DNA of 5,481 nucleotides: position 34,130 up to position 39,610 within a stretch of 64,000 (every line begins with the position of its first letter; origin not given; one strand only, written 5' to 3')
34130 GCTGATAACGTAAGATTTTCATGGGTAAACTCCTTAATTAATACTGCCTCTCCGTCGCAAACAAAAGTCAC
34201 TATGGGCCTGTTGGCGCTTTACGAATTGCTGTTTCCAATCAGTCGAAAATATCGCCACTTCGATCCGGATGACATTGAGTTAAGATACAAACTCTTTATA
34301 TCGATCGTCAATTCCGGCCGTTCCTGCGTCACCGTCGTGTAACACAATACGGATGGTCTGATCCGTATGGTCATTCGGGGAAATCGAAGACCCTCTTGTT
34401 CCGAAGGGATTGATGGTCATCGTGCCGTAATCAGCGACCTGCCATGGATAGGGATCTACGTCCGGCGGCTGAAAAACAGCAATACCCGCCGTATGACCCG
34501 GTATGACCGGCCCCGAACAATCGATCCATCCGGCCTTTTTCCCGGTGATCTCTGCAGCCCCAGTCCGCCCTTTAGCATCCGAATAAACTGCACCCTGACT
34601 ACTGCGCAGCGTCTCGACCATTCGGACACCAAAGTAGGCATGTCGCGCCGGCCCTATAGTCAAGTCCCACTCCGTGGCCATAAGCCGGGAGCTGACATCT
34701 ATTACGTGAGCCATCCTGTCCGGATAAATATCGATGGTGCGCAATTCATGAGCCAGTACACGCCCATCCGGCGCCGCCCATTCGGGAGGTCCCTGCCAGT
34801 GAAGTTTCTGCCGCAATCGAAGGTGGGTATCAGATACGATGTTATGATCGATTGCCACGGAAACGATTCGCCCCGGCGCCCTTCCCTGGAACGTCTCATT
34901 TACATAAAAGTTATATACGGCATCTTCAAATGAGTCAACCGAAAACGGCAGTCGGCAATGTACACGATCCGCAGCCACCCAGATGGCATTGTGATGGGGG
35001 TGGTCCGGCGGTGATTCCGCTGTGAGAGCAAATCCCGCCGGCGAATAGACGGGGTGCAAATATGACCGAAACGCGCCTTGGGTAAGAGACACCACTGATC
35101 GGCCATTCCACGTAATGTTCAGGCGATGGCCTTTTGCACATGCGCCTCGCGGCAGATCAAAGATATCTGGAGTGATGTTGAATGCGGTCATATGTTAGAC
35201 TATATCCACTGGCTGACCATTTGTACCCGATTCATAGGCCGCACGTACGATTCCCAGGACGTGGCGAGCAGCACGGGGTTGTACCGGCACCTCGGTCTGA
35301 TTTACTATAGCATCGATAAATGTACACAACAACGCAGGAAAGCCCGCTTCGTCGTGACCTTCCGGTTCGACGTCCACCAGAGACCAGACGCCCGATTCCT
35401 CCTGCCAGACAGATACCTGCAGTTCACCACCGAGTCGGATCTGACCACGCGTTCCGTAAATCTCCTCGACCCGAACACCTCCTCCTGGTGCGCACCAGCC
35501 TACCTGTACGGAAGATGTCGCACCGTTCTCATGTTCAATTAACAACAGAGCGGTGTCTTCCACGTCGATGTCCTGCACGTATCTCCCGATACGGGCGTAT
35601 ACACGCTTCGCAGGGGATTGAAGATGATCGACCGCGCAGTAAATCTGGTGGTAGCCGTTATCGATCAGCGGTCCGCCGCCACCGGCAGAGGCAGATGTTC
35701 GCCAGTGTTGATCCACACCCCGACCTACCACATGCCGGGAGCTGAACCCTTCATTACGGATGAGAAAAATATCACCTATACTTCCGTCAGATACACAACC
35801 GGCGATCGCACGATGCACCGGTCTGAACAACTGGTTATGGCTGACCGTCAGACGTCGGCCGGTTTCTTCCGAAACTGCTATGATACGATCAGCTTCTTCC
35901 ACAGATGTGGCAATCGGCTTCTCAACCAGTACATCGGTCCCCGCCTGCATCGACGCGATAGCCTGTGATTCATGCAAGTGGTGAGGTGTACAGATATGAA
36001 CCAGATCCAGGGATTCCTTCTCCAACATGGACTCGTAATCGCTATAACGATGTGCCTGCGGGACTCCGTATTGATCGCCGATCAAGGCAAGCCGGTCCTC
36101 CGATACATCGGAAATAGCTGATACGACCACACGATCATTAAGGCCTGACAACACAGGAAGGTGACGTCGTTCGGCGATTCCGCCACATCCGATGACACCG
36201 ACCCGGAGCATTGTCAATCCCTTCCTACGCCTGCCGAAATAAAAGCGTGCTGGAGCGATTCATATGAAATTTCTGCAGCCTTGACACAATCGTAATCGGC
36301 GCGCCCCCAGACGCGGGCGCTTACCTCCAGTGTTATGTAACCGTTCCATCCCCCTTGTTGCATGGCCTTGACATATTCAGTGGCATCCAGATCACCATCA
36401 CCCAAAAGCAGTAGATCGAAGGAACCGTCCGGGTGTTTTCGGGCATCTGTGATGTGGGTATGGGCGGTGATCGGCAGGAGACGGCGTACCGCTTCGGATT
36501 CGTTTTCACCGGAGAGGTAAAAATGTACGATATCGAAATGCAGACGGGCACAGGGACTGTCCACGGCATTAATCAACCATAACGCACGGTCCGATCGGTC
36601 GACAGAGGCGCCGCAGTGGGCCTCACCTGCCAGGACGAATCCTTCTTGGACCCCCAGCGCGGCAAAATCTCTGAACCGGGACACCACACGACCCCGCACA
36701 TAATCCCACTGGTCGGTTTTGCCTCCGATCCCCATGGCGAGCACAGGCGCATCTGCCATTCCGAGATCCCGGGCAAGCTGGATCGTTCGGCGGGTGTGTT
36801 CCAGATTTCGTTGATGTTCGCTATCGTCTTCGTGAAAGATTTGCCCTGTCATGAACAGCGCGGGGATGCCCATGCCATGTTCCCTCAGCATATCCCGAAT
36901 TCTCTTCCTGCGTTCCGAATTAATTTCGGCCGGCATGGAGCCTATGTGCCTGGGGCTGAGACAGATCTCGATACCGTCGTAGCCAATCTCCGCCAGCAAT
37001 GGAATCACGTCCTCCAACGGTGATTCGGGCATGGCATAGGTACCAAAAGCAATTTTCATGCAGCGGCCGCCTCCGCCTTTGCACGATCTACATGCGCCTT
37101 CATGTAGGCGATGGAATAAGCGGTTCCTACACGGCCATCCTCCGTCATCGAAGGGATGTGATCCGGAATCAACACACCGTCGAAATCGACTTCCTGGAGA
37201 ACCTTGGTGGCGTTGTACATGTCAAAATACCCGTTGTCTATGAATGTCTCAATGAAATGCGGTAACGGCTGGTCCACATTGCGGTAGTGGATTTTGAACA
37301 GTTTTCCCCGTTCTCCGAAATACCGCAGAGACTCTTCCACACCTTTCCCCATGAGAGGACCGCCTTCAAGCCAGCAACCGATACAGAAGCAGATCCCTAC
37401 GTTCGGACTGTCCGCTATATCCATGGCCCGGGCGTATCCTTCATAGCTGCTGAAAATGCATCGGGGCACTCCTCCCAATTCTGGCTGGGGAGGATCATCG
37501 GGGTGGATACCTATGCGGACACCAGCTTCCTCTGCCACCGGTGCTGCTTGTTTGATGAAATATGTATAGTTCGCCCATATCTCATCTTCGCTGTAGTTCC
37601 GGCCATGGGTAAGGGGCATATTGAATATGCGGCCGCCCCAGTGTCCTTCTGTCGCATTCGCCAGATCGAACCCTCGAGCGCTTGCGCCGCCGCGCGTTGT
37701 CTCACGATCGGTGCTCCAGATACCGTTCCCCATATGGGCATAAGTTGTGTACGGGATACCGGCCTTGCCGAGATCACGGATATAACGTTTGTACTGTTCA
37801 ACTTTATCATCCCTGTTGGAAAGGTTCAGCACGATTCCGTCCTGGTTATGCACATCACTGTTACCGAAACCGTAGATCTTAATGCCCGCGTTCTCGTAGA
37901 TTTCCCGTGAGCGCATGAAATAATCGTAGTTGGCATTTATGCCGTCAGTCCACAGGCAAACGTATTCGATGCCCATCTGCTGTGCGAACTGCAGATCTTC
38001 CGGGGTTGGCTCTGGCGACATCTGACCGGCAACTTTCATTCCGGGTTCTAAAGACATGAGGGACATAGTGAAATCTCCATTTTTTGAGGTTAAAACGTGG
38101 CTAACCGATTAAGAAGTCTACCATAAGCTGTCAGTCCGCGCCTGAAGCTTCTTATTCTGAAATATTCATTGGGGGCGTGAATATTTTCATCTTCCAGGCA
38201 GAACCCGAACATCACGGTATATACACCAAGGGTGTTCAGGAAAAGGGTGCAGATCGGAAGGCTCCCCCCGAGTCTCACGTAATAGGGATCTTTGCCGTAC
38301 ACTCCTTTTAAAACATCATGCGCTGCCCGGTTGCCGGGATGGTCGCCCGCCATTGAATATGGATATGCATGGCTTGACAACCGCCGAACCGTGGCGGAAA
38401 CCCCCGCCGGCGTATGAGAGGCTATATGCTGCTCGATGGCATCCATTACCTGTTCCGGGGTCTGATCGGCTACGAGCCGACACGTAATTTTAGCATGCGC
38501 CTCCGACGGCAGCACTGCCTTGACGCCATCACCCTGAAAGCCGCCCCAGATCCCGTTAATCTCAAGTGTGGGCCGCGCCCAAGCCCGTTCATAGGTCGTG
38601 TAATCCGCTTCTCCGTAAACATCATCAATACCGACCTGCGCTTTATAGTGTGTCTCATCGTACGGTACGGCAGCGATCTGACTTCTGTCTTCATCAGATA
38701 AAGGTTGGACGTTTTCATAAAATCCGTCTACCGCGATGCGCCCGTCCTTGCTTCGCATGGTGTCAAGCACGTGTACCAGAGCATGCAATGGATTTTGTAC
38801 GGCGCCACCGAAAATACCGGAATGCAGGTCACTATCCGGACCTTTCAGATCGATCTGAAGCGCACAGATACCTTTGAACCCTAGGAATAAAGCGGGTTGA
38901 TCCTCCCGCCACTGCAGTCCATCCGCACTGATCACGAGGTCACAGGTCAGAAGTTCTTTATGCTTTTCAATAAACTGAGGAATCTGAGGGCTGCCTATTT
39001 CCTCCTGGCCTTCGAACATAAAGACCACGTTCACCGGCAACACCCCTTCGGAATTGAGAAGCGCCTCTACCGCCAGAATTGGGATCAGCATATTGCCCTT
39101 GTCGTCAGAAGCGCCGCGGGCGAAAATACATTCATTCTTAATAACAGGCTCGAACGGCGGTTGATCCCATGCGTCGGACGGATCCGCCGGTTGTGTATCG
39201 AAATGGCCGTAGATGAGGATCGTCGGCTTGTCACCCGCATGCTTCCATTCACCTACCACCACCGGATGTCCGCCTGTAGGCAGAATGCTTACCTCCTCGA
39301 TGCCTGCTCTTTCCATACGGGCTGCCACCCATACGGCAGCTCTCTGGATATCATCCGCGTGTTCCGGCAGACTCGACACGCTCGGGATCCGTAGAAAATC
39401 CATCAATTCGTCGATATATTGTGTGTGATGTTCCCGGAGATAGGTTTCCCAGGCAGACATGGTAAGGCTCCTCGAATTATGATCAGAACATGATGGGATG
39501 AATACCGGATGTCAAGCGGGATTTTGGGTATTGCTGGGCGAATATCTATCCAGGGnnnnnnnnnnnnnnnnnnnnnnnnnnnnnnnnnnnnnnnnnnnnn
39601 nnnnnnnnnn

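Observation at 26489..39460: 13-kb minus-strand catabolic gene string combining oxidoreductases, dehydratase, oxygenases and a sialidase-like hydrolase, probably for an acidic or unusual sugar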

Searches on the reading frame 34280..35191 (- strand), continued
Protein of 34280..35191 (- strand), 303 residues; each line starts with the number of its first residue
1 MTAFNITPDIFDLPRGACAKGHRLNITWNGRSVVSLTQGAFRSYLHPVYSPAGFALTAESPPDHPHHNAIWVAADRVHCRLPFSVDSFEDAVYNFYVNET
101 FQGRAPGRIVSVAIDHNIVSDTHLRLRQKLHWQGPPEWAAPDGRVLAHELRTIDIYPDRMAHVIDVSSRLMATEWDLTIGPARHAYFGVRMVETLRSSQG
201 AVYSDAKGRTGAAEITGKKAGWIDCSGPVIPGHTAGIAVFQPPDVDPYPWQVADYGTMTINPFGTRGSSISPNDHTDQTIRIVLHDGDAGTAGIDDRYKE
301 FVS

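Call 58: fold_search(model_id=the predicted structure, library=pdb)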
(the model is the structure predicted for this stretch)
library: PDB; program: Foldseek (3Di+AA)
matches with E <= 10: 731; with E <= 0.001: 29
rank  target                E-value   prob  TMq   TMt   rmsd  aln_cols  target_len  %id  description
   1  4bze_B                3.8e-06  1.00  0.43  0.41   9.6       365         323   10  Crystal structure of galactose mutarotase GalM from Bacillus subtilis (released 2014-08-13)
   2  7ufu_A                7.5e-06  1.00  0.41  0.15   9.6       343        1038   11  Cryo-EM Structure of Bl_Man38A nucleophile mutant in complex with mannose at 2.7 A (released 2022-11-16)
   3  7ufs_A                8.4e-06  1.00  0.42  0.15   9.3       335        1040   11  Cryo-EM Structure of Bl_Man38B at 3.4 A (released 2022-11-16)
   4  8k7v_D                8.8e-06  1.00  0.46  0.21   9.0       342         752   12  the alpha-galactosidase 5 with inhibitor ABP2 (released 2024-07-31)
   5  8k7v_B                9.8e-06  1.00  0.43  0.20  11.3       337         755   12  the alpha-galactosidase 5 with inhibitor ABP2 (released 2024-07-31)
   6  3mwx_A                9.8e-06  1.00  0.44  0.42   9.3       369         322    9  Crystal structure of a putative galactose mutarotase (BSU18360) from BACILLUS SUBTILIS at 1.45 A resolution (released 2010-07-07)
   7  8k1a_A                2.4e-05  1.00  0.45  0.22   9.9       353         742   11  the wild-typed alpha-galactosidase 5 (released 2024-07-17)
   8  1snz_A                2.6e-05  1.00  0.37  0.34  10.8       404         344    8  Crystal structure of apo human galactose mutarotase (released 2004-03-30)
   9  6jhp_A                4.0e-05  1.00  0.45  0.22   7.6       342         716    9  Crystal structure of the glycoside hydrolase family 36 alpha-galactosidase from Paecilomyces thermophila (released 2020-05-20)
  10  3nre_A                5.5e-05  1.00  0.34  0.35  11.2       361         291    8  Crystal structure of a Putative aldose 1-epimerase (b2544) from ESCHERICHIA COLI K12 at 1.59 A resolution (released 2010-09-15)
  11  9e08_A                9.7e-05  1.00  0.37  0.24  13.0       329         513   10  Cryo-EM structure of MdoD from Escherichia coli (released 2025-08-27)
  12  4rnl_D                1.9e-04  1.00  0.42  0.39  10.1       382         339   10  The crystal structure of a possible galactose mutarotase from Streptomyces platensis subsp. rosaceus (released 2014-11-26)
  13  3k25_A                2.0e-04  0.99  0.33  0.34  11.8       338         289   11  Crystal Structure of Slr1438 protein from Synechocystis sp. PCC 6803, Northeast Structural Genomics Consortium Target  (released 2009-10-13)
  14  3ty1_A                2.6e-04  1.00  0.45  0.37   8.9       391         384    9  Crystal structure of a putative aldose 1-epimerase (KPN_04629) from Klebsiella pneumoniae subsp. pneumoniae MGH 78578  (released 2011-12-28)
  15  6phv                  2.8e-04  1.00  0.41  0.20  11.4       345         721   10  SpAga galactose product complex structure (released 2019-10-02)
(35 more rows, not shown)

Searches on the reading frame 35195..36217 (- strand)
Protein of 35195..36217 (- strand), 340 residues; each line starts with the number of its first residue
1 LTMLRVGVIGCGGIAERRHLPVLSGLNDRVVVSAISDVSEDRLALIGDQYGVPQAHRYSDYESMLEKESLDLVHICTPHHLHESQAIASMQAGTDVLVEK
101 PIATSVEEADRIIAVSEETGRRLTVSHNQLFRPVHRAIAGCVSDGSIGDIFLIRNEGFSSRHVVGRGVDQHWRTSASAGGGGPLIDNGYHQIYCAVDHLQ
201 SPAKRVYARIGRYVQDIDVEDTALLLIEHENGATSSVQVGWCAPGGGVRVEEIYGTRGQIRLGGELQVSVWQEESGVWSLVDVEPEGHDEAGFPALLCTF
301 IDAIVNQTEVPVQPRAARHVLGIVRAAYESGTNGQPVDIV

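Call 3: search_protein_families(library=pfam, proteins=[window:35195-36217:-])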
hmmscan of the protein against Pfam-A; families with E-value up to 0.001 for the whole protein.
window:35195-36217:- (340 aa): 3 families
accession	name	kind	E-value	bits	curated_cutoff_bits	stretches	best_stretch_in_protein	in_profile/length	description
PF01408.29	GFO_IDH_MocA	-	1.1e-26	94.4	24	1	4-127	1-120/120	Oxidoreductase family, NAD-binding Rossmann fold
PF22725.1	GFO_IDH_MocA_C3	-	9.1e-22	77.8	27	1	136-261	2-124/124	GFO/IDH/MocA C-terminal domain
PF02894.22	GFO_IDH_MocA_C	-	1.7e-13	51.3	22.9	1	141-339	3-218/218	Oxidoreductase family, C-terminal alpha/beta domain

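Call 5: search_protein_families(library=ncbifam, proteins=[window:35195-36217:-], max_evalue=0.00001)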
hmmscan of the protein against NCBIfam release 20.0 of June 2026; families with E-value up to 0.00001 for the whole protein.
window:35195-36217:- (340 aa): 9 families
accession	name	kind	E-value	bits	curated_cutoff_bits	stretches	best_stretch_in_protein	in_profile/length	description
NF040723.1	UDP-GlcNAcDh_Arch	equivalog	1.7e-34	119.8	450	1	4-328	1-298/302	UDP-N-acetylglucosamine 3-dehydrogenase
TIGR04380.1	myo_inos_iolG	equivalog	1.7e-33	115.9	355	1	3-337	1-329/330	inositol 2-dehydrogenase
NF052479.1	LevoglcsnDh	equivalog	1.8e-20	73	650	1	4-215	4-217/386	levoglucosan dehydrogenase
NF041392.1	XylDh_Gfo6_Halo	equivalog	1.3e-19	70.2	350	1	4-339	17-350/350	D-xylose 1-dehydrogenase Gfo6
NF008607.0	PRK11579.1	subfamily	7.1e-18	64.7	330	1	3-202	4-192/346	oxidoreductase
NF052679.1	InsChiInosDhIolG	equivalog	9.6e-16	57.7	540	1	3-155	2-153/343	bifunctional inositol 2-dehydrogenase/D-chiro-inositol 1-dehydrogenase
NF007574.0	PRK10206.1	equivalog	2.7e-12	46.4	352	1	4-153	3-149/345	oxidoreductase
NF058561.1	BT_2158_fam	equivalog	7.1e-12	44.7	750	1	6-169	38-194/487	glycoside 3-dehydrogenase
NF058563.1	BT_2159_fam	equivalog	3.4e-09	36.2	650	1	5-157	2-150/350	disaccharide 3-dehydrogenase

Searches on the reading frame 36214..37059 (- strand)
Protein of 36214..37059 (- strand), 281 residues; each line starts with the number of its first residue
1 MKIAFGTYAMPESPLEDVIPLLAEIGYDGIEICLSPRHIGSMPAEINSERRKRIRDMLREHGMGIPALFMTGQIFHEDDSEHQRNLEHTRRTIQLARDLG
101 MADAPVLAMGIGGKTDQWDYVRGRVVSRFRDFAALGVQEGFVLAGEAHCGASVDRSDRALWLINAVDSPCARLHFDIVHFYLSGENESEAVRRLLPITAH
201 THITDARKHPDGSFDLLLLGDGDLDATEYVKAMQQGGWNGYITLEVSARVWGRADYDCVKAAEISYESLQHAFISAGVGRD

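Call 3: search_protein_families(library=pfam, proteins=[window:36214-37059:-])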
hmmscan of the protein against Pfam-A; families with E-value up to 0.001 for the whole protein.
window:36214-37059:- (281 aa): 1 family
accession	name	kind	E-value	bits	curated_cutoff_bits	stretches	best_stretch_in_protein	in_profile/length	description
PF01261.30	AP_endonuc_2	-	9.4e-31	107.8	31.1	1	21-250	3-233/249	Xylose isomerase-like TIM barrel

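Call 5: search_protein_families(library=ncbifam, proteins=[window:36214-37059:-], max_evalue=0.00001)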
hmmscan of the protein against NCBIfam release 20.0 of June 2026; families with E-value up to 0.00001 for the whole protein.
window:36214-37059:- (281 aa): 3 families
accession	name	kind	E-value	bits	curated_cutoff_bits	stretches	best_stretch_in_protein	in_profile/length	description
TIGR04379.1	myo_inos_iolE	equivalog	1.7e-08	34.4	290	1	54-209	53-215/290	myo-inosose-2 dehydratase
NF007360.0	PRK09856.1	equivalog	4.3e-07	29.7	305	1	1-247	1-249/276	fructoselysine 3-epimerase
NF009688.0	PRK13209.1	subfamily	1.4e-06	27.6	317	1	15-265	23-273/286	L-ribulose-5-phosphate 3-epimerase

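Call 61: search_solved_structures(query=window:36214-37059:-, max_evalue=0.001)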
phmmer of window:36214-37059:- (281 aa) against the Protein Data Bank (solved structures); distinct sequences matched with E-value up to 0.001: 3.
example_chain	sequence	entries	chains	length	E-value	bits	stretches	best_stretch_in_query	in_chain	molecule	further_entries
3u0h_A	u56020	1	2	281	0.00016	24.2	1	164-246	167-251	Xylose isomerase domain protein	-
3dx5_A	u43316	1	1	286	0.00021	23.9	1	109-204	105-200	uncharacterized protein AsbF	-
3cqh_A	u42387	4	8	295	0.00029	23.4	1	19-247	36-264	L-ribulose-5-phosphate 3-epimerase ulaE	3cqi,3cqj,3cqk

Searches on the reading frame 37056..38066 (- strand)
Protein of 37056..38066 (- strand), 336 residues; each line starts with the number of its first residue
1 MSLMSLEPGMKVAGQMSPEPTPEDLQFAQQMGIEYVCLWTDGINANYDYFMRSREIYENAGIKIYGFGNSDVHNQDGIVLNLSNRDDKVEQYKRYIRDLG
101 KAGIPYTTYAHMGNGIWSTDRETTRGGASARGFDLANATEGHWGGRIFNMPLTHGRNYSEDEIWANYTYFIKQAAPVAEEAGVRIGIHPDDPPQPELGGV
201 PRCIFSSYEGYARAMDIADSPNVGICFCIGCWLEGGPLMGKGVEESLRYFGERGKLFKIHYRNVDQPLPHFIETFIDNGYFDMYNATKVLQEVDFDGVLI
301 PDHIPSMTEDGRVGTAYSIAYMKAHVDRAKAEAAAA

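Call 4: search_protein_families(library=pfam, proteins=[window:37056-38066:-])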
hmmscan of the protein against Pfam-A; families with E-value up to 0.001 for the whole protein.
window:37056-38066:- (336 aa): 2 families
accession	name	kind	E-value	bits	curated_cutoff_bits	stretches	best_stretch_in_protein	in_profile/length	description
PF03786.19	UxuA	-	1e-38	133.5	23.7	2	156-317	173-331/352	D-mannonate dehydratase (UxuA)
PF01261.30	AP_endonuc_2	-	2.4e-15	57.3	31.1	1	84-304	25-230/249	Xylose isomerase-like TIM barrel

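Call 6: search_protein_families(library=ncbifam, proteins=[window:37056-38066:-], max_evalue=0.00001)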
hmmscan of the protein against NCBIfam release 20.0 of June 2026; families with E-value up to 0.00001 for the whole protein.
window:37056-38066:- (336 aa): 2 families
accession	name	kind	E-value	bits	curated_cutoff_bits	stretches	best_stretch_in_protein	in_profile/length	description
NF003027.0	PRK03906.1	subfamily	6.8e-31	107.6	191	1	154-312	199-351/385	mannonate dehydratase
TIGR00695.1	uxuA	equivalog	7.6e-22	78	199.55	1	152-293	197-333/394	mannonate dehydratase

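Call 60: search_solved_structures(query=window:37056-38066:-, max_evalue=0.001)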
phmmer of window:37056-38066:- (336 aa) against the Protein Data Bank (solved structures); distinct sequences matched with E-value up to 0.001: 3.
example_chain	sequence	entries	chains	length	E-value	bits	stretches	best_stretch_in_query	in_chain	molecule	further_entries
3ban_A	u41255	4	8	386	3.7e-28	102.2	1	51-307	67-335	D-mannonate dehydratase | Mannonate dehydratase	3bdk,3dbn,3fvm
1tz9_A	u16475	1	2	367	1.1e-21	80.9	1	158-309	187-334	Mannonate dehydratase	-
4eac_A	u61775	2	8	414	2.5e-15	60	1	156-294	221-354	Mannonate dehydratase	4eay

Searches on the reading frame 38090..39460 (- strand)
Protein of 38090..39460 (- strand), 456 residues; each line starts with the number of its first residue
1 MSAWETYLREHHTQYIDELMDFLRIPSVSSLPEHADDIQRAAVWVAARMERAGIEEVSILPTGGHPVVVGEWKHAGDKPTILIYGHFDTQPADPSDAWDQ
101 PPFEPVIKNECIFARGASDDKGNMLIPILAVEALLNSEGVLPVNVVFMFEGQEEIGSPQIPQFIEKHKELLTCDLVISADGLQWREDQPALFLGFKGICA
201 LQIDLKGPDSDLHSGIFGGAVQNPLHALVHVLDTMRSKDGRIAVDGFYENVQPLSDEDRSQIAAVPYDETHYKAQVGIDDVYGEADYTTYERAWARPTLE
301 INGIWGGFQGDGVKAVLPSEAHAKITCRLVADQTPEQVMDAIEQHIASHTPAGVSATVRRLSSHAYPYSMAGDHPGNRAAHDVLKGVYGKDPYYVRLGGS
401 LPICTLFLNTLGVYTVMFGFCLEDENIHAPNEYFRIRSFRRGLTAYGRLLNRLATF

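Call 4: search_protein_families(library=pfam, proteins=[window:38090-39460:-])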
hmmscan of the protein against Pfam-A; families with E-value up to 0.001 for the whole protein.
window:38090-39460:- (456 aa): 3 families
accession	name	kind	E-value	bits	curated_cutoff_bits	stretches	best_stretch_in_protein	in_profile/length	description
PF01546.33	Peptidase_M20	-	5.5e-28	98.7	24.6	1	82-451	1-205/206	Peptidase family M20/M25/M40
PF07687.19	M20_dimer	-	6.7e-19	68.3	21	1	196-352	4-105/107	Peptidase dimerisation domain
PF04389.22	Peptidase_M28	-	1.5e-05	25.2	21.3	1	68-190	2-103/193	Peptidase family M28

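Call 6: search_protein_families(library=ncbifam, proteins=[window:38090-39460:-], max_evalue=0.00001)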
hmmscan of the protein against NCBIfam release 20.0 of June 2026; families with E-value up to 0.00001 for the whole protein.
window:38090-39460:- (456 aa): 39 families (the best 25 are shown)
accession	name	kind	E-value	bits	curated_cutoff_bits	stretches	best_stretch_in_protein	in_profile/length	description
NF006053.0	PRK08201.1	equivalog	1.5e-174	581.3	441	1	3-454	4-454/458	dipeptidase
NF006579.0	PRK09104.1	subfamily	4.2e-132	441.4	327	1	12-455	17-464/465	hypothetical protein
NF005914.0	PRK07907.1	subfamily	3.5e-91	306.3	300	1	6-454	11-454/456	hypothetical protein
NF005034.0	PRK06446.1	subfamily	7.9e-88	295.1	369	1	14-451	3-431/436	hypothetical protein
NF005478.0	PRK07079.1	subfamily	7.6e-60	203.1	330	1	14-452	18-453/469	hypothetical protein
NF006399.0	PRK08651.1-2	equivalog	7.6e-29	100.9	381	1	14-236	5-214/405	succinyl-diaminopimelate desuccinylase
TIGR01910.1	DapE-ArgE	subfamily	7.4e-28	97.8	217.6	1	19-232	4-209/373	ArgE/DapE family deacylase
NF010589.0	PRK13983.1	equivalog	2.5e-24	86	333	2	7-180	8-189/409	M20 family metallo-hydrolase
NF006326.0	PRK08554.1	equivalog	1.6e-20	73.4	354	1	41-182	37-173/446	peptidase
NF009557.0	PRK13009.1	equivalog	2.5e-19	69.7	284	1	44-235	28-215/377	succinyl-diaminopimelate desuccinylase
NF006596.0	PRK09133.1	subfamily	5.9e-19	67.9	349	1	36-181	57-204/474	hypothetical protein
TIGR01246.1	dapE_proteo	equivalog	3.7e-18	65.7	361.8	1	20-235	6-211/370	succinyl-diaminopimelate desuccinylase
NF006400.0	PRK08651.1-3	equivalog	3.8e-18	65.5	374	2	74-210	79-209/410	succinyl-diaminopimelate desuccinylase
NF005913.0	PRK07906.1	subfamily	2.7e-17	62.5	382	1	11-170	13-173/442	hypothetical protein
NF009555.0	PRK13004.1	equivalog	4.6e-16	58.7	321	1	11-449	9-391/399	YgeY family selenium metabolism-linked hydrolase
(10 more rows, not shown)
